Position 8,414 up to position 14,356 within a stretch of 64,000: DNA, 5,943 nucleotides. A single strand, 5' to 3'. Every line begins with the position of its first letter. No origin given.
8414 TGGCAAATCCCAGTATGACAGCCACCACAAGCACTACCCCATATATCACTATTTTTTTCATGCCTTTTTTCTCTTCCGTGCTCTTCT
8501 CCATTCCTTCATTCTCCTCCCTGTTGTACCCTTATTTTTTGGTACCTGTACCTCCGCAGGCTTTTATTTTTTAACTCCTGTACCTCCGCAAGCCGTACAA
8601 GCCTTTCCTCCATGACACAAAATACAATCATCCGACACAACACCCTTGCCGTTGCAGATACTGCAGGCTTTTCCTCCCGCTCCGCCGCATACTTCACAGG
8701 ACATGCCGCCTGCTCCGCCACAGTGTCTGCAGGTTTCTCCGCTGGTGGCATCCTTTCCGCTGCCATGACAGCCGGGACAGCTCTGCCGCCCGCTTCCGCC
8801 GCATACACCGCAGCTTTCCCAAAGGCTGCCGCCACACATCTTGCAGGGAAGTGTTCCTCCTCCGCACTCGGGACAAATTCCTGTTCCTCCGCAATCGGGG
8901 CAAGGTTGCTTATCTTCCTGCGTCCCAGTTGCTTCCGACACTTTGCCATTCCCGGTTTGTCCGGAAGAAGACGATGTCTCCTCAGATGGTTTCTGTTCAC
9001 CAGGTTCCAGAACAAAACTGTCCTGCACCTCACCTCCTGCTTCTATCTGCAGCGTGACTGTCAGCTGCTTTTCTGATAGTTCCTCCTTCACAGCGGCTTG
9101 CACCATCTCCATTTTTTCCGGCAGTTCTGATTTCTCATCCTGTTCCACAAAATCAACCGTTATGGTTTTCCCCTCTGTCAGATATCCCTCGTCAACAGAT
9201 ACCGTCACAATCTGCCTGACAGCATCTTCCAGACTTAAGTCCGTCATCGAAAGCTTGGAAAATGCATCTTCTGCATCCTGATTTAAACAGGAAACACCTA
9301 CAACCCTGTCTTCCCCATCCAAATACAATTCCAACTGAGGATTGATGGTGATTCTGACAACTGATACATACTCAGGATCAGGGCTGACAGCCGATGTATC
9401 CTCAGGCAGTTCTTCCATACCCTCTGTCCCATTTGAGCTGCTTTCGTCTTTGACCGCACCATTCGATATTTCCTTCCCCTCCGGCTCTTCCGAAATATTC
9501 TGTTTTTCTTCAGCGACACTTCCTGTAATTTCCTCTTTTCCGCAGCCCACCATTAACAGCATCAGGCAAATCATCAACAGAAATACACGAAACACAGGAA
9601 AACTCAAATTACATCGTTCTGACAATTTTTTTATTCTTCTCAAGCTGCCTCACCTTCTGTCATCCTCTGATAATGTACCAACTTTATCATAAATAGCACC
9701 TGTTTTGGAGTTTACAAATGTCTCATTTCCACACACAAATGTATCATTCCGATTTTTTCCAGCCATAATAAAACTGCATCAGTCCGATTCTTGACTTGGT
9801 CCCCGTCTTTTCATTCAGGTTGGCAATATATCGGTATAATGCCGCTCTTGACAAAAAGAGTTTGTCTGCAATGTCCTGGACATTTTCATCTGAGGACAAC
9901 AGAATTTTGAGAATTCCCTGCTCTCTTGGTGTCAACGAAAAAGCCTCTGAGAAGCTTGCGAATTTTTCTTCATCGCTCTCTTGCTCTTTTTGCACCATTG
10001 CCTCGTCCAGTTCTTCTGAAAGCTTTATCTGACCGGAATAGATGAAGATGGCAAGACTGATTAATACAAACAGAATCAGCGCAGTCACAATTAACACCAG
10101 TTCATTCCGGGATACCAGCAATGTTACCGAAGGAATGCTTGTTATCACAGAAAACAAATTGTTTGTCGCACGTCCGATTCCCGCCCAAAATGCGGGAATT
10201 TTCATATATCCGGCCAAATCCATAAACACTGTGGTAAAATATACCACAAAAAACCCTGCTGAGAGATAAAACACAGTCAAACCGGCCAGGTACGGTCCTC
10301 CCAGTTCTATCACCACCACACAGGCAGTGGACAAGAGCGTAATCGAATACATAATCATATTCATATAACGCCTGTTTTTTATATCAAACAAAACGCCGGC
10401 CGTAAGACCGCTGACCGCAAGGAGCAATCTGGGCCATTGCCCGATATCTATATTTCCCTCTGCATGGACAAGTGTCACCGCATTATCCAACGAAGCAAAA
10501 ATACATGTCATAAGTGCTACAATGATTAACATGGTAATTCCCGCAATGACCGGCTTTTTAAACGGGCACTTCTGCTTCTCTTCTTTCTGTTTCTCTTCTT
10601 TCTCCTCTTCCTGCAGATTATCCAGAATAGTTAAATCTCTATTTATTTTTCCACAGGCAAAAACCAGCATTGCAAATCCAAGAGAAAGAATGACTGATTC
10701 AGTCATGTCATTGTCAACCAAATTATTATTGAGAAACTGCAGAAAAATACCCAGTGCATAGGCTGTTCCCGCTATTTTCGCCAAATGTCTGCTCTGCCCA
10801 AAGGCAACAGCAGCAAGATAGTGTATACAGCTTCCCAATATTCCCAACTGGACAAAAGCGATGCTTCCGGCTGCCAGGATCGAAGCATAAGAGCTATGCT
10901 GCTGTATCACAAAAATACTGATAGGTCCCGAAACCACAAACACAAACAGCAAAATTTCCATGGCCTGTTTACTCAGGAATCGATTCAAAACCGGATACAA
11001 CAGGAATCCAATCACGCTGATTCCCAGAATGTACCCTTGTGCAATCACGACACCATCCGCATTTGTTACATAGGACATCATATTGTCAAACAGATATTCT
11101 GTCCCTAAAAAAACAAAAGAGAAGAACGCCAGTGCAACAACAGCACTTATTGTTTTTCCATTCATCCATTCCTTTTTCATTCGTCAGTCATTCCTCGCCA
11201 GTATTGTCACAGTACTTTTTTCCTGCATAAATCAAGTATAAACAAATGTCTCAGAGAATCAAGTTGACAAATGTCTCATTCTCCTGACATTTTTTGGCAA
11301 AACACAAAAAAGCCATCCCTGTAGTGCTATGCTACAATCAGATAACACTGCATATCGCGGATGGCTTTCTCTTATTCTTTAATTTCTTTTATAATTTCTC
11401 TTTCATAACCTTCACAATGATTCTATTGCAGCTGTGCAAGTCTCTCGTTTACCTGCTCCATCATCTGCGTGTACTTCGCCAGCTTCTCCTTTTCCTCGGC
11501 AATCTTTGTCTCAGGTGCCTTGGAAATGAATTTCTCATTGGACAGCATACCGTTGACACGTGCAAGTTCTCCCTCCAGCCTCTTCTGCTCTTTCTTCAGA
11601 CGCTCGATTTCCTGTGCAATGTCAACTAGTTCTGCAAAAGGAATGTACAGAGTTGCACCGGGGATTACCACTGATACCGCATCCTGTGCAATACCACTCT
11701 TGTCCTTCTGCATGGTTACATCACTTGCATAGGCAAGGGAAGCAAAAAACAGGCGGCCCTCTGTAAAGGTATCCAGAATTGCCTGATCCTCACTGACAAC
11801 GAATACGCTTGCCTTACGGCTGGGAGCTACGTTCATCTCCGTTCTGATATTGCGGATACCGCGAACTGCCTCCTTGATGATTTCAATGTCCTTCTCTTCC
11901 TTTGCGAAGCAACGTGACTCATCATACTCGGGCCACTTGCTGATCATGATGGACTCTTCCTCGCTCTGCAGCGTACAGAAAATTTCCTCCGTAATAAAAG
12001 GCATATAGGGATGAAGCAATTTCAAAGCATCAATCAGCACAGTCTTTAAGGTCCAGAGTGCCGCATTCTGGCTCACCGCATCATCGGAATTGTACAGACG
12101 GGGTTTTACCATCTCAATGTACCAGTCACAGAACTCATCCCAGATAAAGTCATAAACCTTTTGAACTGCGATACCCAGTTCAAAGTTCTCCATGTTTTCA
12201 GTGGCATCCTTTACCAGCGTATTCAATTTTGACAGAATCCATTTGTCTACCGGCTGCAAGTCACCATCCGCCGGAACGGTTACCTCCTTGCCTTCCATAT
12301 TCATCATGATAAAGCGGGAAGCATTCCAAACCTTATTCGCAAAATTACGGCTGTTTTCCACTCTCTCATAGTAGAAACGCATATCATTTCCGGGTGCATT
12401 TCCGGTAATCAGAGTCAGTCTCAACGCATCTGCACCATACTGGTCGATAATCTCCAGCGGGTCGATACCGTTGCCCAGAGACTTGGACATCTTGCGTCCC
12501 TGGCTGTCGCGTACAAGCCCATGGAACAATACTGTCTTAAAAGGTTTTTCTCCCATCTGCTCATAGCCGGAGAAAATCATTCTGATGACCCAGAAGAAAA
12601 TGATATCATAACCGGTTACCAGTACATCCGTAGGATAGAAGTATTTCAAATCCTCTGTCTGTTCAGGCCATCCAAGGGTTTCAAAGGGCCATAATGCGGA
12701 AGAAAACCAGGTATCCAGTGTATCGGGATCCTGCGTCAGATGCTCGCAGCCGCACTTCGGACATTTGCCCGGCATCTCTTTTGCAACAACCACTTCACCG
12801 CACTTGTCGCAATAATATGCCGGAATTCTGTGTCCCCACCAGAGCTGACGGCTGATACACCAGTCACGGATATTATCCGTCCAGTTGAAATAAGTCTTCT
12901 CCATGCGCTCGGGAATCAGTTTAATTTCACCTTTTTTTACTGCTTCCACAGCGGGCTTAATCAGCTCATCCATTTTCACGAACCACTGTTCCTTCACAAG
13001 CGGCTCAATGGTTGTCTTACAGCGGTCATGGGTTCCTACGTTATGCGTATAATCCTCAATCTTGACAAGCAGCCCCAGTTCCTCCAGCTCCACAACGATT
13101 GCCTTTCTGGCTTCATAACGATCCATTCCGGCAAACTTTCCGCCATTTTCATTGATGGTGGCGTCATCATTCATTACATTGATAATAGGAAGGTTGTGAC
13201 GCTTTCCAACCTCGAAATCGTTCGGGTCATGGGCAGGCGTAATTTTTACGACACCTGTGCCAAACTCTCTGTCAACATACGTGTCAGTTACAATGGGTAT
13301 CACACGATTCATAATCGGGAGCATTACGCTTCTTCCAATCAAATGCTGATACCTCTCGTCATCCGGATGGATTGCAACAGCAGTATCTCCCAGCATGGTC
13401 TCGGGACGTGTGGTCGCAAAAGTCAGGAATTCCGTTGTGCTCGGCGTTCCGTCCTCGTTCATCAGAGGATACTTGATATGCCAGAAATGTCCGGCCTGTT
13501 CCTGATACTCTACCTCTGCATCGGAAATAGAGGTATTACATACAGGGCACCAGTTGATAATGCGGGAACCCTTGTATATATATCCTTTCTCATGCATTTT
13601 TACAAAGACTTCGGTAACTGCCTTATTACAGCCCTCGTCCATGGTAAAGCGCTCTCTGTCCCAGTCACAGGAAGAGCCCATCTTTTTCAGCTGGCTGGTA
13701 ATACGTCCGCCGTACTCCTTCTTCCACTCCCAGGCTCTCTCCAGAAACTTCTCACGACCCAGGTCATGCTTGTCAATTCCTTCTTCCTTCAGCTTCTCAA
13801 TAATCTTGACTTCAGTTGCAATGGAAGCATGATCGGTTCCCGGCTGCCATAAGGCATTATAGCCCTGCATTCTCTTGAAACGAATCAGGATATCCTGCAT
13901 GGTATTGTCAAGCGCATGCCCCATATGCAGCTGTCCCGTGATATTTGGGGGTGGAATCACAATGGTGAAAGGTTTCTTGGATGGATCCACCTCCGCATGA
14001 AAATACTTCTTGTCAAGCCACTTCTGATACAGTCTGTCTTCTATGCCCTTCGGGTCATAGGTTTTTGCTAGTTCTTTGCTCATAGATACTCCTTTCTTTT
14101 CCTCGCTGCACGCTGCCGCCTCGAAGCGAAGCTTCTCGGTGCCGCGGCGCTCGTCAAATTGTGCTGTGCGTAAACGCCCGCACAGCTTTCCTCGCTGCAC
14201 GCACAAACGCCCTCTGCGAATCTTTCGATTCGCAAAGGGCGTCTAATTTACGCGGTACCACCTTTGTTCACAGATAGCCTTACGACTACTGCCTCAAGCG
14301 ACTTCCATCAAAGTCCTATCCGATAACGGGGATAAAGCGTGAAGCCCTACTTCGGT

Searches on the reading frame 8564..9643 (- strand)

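Call 7: search_protein_families(library=pfam, proteins=[window:8564-9643:-], max_evalue=0.0001)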
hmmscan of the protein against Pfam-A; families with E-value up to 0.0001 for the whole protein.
window:8564-9643:- (359 aa): 1 family
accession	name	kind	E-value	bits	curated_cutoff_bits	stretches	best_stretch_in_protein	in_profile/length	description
PF23750.1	RsgI_M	-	6.1e-19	69.4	25.3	1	94-201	2-108/133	Anti-sigma factor RsgI-like central domain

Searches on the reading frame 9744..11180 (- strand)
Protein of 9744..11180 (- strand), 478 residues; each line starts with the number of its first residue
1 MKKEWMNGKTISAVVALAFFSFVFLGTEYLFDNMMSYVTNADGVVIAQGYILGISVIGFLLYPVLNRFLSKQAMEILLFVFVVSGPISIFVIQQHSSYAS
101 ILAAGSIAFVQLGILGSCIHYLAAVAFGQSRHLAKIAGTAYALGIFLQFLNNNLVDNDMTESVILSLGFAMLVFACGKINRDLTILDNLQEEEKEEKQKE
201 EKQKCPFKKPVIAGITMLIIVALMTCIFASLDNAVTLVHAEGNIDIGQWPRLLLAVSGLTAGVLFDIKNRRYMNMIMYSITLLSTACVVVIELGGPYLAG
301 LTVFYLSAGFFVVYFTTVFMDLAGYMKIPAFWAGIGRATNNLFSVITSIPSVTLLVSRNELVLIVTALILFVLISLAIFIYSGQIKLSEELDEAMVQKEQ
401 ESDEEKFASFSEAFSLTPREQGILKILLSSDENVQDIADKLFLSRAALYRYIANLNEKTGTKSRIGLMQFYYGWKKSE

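Call 7: search_protein_families(library=pfam, proteins=[window:9744-11180:-], max_evalue=0.0001)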
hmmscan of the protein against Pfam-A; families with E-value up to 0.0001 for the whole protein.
window:9744-11180:- (478 aa): 2 families
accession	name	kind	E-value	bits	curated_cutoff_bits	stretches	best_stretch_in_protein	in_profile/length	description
PF00196.25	GerE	-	1.1e-06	28.6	23.5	1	415-469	2-55/57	Bacterial regulatory proteins, luxR family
PF08279.18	HTH_11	-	1.2e-05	25.5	25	1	419-458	1-42/55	HTH domain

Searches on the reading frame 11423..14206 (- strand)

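Call 7: search_protein_families(library=pfam, proteins=[window:11423-14206:-], max_evalue=0.0001)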
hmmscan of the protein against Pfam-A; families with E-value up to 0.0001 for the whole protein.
window:11423-14206:- (927 aa): 7 families
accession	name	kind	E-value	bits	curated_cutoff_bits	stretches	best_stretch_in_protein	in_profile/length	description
PF00133.28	tRNA-synt_1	-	3.8e-150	500.7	22.7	1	59-610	2-412/414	tRNA synthetases class I (I, L, M and V)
PF08264.19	Anticodon_1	-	2e-46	157.9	25.1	1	654-802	1-147/148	Anticodon-binding domain of tRNA ligase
PF09334.17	tRNA-synt_1g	-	7e-23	81.4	20.1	2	87-233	8-136/391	tRNA synthetases class I (M)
PF10458.14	Val_tRNA-synt_C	-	2.7e-16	60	25.9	1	862-927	1-66/66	Valyl tRNA synthetase tRNA binding arm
PF13603.12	tRNA-synt_1_2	-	2e-09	37.6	25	1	291-349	86-144/185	Leucyl-tRNA synthetase, editing domain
PF21349.2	RUBY_RBDX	-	1.4e-05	24.9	26.5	0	464-486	1-23/30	Rubrerythrin, rubredoxin-like domain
PF01406.26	tRNA-synt_1e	-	1.7e-05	24.8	27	0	551-602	233-283/301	tRNA synthetases class I (C) catalytic domain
